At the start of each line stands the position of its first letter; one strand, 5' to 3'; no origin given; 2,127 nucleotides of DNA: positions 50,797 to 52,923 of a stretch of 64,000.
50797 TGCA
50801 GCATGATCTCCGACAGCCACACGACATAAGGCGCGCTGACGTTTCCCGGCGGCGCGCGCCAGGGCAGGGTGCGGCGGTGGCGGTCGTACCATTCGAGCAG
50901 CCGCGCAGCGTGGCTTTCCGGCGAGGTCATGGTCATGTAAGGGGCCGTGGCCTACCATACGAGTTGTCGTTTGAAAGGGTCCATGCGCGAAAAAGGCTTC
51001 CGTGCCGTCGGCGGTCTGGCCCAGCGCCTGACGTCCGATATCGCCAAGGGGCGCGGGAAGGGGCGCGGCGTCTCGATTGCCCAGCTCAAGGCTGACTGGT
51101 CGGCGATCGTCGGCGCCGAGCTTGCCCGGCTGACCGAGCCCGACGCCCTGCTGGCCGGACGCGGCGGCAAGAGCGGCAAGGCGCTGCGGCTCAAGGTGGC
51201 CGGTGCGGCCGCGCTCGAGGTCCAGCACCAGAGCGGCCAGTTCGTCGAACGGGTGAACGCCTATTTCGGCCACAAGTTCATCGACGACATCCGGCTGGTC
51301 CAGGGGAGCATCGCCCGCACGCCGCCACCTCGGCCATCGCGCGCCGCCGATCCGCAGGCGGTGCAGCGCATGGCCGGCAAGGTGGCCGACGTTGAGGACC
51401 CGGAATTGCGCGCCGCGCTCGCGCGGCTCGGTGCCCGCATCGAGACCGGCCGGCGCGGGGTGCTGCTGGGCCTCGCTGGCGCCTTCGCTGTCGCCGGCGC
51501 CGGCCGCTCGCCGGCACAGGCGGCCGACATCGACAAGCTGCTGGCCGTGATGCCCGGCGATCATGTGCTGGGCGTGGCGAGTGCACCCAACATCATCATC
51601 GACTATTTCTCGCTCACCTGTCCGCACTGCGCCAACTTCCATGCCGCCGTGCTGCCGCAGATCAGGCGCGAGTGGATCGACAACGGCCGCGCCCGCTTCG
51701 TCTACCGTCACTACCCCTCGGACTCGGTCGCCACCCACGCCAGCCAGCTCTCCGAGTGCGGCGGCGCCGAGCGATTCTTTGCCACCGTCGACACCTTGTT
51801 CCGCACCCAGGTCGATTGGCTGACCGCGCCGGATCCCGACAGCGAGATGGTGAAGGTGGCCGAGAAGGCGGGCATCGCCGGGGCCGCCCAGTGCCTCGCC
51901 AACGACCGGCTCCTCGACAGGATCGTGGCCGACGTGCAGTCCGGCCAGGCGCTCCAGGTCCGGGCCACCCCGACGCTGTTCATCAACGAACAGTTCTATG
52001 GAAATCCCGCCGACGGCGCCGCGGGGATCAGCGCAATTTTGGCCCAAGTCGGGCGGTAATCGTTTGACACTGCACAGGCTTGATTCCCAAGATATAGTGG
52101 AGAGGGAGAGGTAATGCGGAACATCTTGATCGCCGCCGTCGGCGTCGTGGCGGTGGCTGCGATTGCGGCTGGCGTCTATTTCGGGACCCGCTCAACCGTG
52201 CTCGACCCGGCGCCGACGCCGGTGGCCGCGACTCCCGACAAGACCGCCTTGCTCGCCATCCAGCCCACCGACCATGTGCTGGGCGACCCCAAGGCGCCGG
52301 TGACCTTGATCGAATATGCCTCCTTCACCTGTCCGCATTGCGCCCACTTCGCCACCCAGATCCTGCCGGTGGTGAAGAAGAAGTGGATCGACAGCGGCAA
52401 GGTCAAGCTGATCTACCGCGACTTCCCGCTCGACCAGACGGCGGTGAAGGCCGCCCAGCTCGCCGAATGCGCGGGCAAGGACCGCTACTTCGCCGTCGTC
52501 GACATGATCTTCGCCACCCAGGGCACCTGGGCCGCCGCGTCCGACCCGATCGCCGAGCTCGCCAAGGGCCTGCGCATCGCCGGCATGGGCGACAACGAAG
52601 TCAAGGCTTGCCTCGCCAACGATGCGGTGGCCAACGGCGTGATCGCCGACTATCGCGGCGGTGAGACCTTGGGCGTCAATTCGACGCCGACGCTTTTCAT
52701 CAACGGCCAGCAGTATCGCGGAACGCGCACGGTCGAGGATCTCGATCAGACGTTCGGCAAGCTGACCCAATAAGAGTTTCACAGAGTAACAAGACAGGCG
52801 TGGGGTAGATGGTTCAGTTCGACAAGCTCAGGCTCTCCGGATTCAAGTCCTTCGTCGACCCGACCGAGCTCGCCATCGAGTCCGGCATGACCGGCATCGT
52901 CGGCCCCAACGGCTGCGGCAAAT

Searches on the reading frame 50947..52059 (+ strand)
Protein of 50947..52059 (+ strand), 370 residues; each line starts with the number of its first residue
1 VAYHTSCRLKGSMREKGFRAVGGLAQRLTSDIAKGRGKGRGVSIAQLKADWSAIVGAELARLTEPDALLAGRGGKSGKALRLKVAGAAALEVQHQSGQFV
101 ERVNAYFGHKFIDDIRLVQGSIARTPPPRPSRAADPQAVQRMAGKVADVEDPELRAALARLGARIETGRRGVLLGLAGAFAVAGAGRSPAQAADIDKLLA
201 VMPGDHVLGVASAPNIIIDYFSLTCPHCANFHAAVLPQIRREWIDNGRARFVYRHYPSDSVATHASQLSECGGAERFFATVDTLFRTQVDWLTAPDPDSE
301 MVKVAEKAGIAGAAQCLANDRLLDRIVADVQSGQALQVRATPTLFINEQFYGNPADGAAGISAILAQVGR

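Call 67: search_protein_families(library=pfam, proteins=[window:50947-52059:+], max_evalue=0.001)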
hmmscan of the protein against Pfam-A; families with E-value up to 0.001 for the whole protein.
window:50947-52059:+ (370 aa): 3 families
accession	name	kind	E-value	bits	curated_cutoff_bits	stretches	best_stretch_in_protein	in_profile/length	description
PF13462.12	Thioredoxin_4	-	7.1e-31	108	23.2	1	203-356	3-155/165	Thioredoxin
PF05258.17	DciA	-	9.5e-10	39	24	1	28-117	5-89/89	Dna[CI] antecedent, DciA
PF01323.26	DSBA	-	3e-07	30.8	25.6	0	283-351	107-176/191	DSBA-like thioredoxin domain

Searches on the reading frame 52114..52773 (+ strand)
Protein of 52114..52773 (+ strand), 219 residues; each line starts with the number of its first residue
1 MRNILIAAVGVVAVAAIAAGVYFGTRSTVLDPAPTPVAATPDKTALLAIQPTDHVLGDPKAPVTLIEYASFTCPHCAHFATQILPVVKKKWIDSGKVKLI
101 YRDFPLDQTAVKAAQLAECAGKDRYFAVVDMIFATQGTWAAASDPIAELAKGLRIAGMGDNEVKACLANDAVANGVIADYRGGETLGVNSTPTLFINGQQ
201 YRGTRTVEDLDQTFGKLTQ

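Call 67: search_protein_families(library=pfam, proteins=[window:52114-52773:+], max_evalue=0.001)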
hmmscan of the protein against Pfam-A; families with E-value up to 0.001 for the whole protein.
window:52114-52773:+ (219 aa): 2 families
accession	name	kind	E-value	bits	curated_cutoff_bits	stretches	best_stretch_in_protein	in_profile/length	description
PF13462.12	Thioredoxin_4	-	1.1e-42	146.5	23.2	1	51-212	3-161/165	Thioredoxin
PF01323.26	DSBA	-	1.7e-11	44.7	25.6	2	64-115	1-49/191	DSBA-like thioredoxin domain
